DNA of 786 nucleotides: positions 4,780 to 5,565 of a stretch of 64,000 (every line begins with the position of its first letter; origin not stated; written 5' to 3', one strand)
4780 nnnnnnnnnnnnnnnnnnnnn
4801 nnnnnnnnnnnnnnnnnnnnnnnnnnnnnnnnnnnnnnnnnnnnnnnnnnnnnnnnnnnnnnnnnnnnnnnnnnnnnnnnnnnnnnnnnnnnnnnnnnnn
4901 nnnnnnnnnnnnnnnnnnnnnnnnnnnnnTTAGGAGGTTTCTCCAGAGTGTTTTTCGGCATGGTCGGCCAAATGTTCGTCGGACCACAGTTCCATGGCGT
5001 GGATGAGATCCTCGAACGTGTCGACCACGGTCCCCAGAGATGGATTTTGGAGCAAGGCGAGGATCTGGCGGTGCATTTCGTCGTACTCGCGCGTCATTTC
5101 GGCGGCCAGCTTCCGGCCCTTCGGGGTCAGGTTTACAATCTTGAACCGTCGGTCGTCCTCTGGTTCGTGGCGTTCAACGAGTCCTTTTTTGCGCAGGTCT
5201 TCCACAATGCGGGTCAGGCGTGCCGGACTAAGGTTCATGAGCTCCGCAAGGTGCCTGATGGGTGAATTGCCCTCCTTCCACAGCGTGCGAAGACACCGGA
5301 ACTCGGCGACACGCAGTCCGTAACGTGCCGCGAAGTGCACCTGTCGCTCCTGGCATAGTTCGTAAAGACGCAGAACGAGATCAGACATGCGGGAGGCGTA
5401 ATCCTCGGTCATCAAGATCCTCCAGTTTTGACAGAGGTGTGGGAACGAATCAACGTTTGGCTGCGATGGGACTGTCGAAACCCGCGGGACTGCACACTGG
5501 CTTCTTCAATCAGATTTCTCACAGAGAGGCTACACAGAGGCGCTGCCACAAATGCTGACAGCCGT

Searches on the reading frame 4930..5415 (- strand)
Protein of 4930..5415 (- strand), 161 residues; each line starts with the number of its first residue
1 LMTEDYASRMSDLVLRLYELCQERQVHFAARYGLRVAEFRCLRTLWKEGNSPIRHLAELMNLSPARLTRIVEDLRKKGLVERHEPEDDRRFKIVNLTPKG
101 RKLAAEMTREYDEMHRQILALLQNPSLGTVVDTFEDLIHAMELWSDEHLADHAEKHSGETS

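Call 9: search_protein_families(library=pfam, proteins=[window:4930-5415:-], max_evalue=0.01)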
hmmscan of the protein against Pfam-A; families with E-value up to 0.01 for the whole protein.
window:4930-5415:- (161 aa): 17 families
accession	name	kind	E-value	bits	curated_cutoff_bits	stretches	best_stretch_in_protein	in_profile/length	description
PF01047.28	MarR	-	1.7e-13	50.7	24.6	1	37-90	4-57/59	MarR family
PF12802.13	MarR_2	-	6.3e-10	39.5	27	1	32-90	1-60/61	MarR family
PF22381.2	Staph_reg_Sar_Rot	-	4.2e-09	36.8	27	1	31-107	9-85/85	Transcriptional regulator SarA/Rot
PF01978.25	TrmB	-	1.4e-07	31.7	25.6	1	31-95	3-66/68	Sugar-specific transcriptional regulator TrmB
PF13412.12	HTH_24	-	1.9e-07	31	21.9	1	42-81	9-48/48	Winged helix-turn-helix DNA-binding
PF13463.12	HTH_27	-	3.1e-06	27.8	22.2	1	48-100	16-68/68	Winged helix DNA-binding domain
PF25212.1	HVO_A0114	-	8e-05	22.8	27.6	0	39-89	25-73/84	HVO_A0114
PF25213.1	HVO_A0261_N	-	0.00023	21.4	35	1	40-116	15-83/86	HVO_A0261 N-terminal domain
PF13545.12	HTH_Crp_2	-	0.00063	20.1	27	1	55-82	27-55/70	Crp-like helix-turn-helix domain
PF03551.20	PadR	-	0.00074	19.9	27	1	56-104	23-73/75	Transcriptional regulator PadR-like family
PF02082.26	Rrf2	-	0.00097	19.7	30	1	47-81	20-54/132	Iron-dependent Transcriptional regulator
PF13601.12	HTH_34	-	0.0014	19.2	27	1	39-109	3-74/80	Winged helix DNA-binding domain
PF21863.2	HTH_67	-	0.0026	17.8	27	1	32-140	166-260/268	Helix-turn-helix family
PF13518.12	HTH_28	-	0.003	18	25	0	45-79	8-41/52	Helix-turn-helix domain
PF13814.12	Replic_Relax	-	0.0038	17.8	25.3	1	53-108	12-74/191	Replication-relaxation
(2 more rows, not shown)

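Call 10: find_encoding_contigs(protein=window:4930-5415:-, flank=10000, max_places=10)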
Protein window:4930-5415:- (161 aa): no gene with exactly this product is on record in the collection.

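Call 83: find_encoding_contigs(protein=window:4933-5412:-, flank=6000, max_places=8)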
Protein seq(160 aa) (160 aa): 5 contigs read that carry it; 5 places shown.
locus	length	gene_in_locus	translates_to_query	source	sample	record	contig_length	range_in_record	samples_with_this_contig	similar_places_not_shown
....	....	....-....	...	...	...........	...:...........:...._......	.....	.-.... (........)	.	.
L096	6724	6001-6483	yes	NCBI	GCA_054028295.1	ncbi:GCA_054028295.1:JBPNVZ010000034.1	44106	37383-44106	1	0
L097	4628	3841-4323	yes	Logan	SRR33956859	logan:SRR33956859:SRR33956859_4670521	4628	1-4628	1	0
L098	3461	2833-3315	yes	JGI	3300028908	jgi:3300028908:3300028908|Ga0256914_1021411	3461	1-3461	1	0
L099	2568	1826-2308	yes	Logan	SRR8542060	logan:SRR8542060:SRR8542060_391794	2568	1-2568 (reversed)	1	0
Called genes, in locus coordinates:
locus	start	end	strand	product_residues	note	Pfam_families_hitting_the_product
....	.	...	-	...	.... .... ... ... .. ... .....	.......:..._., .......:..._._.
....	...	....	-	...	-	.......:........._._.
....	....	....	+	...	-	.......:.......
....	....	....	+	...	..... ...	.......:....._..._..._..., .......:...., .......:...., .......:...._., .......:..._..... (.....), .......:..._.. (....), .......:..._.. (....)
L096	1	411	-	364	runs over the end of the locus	PF01571:GCV_T, PF08669:GCV_T_C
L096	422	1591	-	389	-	PF00155:Aminotran_1_2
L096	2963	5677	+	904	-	PF03699:UPF0182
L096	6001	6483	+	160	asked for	PF22381:Staph_reg_Sar_Rot, PF01978:TrmB, PF01047:MarR, PF12802:MarR_2, PF25212:HVO_A0114 (faint), PF13412:HTH_24 (weak), PF13463:HTH_27 (weak)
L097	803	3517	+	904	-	PF03699:UPF0182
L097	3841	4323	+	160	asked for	PF22381:Staph_reg_Sar_Rot, PF01978:TrmB, PF01047:MarR, PF12802:MarR_2, PF25212:HVO_A0114 (faint), PF13412:HTH_24 (weak), PF13463:HTH_27 (weak)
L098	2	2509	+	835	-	?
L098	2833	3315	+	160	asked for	PF22381:Staph_reg_Sar_Rot, PF01978:TrmB, PF01047:MarR, PF12802:MarR_2, PF25212:HVO_A0114 (faint), PF13412:HTH_24 (weak), PF13463:HTH_27 (weak)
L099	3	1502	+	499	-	?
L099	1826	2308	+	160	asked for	PF22381:Staph_reg_Sar_Rot, PF01978:TrmB, PF01047:MarR, PF12802:MarR_2, PF25212:HVO_A0114 (faint), PF13412:HTH_24 (weak), PF13463:HTH_27 (weak)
